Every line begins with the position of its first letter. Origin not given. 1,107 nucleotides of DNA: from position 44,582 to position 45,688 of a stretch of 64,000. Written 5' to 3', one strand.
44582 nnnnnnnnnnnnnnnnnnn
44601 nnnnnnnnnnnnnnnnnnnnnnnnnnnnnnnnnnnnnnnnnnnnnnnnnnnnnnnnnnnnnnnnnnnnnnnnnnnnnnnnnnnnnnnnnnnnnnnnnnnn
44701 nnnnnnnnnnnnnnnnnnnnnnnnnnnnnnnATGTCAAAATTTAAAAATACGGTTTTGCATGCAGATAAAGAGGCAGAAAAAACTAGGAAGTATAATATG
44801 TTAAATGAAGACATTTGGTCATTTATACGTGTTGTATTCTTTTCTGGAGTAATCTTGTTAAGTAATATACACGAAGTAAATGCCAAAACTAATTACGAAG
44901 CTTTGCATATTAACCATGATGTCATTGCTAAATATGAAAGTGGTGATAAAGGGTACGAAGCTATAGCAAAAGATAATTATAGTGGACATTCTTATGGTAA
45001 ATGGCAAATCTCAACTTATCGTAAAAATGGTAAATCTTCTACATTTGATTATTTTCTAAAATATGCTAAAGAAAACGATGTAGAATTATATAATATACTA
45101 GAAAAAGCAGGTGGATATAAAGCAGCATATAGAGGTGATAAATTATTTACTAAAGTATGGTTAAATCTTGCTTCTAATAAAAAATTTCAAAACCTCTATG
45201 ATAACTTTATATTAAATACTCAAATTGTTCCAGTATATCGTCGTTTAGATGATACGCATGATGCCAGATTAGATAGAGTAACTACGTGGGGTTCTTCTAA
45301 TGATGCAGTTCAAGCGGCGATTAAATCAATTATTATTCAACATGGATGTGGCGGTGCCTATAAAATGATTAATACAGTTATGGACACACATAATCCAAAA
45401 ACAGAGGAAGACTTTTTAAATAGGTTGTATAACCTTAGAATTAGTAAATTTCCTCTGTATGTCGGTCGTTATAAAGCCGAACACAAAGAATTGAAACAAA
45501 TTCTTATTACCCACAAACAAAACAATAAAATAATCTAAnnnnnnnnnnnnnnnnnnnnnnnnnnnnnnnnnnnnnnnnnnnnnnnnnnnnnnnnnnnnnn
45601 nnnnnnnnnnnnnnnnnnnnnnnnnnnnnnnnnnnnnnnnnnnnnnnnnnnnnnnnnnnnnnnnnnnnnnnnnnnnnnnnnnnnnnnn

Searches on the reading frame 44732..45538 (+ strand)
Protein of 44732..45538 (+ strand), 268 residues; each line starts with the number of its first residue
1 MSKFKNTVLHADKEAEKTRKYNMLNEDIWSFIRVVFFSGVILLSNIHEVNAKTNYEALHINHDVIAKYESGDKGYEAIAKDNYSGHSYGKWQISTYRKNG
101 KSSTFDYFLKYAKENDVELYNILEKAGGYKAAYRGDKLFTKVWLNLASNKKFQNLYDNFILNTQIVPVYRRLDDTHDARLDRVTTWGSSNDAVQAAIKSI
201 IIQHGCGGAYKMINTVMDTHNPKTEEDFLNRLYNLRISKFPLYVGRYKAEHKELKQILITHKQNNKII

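Call 88: search_protein_families(library=pfam, proteins=[window:44732-45538:+], max_evalue=0.01)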
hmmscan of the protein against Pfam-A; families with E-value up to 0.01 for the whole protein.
window:44732-45538:+ (268 aa): 1 family
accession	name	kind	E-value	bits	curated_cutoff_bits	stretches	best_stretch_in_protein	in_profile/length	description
PF21277.2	T6SS_VgrG3-like_C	-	1.9e-08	35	27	1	66-239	6-160/183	Type VI secretion system spike protein VgrG3-like, C-terminal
